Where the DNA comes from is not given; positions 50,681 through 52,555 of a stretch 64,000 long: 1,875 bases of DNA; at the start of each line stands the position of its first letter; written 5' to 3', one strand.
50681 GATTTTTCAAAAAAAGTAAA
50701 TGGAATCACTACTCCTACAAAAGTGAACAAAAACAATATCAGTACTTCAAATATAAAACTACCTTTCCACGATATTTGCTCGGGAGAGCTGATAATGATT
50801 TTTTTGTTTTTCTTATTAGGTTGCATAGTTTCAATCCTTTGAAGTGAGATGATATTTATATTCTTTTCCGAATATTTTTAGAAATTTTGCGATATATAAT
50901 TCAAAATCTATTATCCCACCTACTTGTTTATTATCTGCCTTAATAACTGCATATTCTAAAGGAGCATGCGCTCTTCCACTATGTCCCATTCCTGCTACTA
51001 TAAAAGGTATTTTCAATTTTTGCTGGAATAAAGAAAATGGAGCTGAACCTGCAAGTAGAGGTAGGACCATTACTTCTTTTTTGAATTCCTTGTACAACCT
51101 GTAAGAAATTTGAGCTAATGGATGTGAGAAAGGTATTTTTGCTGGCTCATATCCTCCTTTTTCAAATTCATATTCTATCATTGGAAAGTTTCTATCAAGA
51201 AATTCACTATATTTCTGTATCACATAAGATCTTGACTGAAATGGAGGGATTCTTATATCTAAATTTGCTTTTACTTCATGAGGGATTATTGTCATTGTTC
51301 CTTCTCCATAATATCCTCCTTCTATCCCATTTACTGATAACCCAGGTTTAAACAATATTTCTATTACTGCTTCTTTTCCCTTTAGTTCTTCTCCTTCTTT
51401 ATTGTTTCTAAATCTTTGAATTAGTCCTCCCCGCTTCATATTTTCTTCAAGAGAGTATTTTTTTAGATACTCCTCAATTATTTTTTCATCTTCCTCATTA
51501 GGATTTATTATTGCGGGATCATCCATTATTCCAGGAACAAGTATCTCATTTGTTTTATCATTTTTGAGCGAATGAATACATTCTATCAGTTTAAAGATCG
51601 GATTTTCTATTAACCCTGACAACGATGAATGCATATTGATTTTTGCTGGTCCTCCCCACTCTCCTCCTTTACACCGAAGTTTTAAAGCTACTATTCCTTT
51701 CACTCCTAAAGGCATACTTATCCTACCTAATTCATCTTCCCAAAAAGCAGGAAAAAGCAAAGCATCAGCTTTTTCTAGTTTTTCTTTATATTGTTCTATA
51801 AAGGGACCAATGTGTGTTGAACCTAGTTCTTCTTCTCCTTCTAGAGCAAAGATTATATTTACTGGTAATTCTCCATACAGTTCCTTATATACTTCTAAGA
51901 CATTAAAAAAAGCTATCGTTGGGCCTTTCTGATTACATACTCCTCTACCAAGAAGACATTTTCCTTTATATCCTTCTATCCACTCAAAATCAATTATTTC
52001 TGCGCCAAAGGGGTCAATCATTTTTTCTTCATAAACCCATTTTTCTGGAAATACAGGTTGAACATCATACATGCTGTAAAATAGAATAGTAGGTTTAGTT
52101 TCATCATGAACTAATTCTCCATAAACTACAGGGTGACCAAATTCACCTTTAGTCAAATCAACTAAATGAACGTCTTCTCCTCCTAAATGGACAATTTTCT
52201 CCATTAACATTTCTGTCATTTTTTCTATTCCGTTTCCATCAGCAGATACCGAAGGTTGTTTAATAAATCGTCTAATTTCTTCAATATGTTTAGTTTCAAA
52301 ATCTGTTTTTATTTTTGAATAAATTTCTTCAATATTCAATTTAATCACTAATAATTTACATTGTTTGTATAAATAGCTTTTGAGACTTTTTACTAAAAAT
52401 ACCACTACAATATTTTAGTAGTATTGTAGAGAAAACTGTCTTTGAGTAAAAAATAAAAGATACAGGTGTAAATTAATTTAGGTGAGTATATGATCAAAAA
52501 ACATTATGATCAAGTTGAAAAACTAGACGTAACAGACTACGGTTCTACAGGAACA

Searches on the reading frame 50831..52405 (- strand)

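Call 32: search_protein_families(library=pfam, proteins=[window:50831-52405:-], max_evalue=10)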
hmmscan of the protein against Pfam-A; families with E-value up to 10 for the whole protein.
window:50831-52405:- (524 aa): 2 families
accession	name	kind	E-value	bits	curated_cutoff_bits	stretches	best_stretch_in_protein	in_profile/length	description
PF01546.33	Peptidase_M20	-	4.7e-15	56.5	24.6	1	109-487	2-189/206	Peptidase family M20/M25/M40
PF07687.19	M20_dimer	-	8.3e-11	42.2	21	1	256-406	16-102/107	Peptidase dimerisation domain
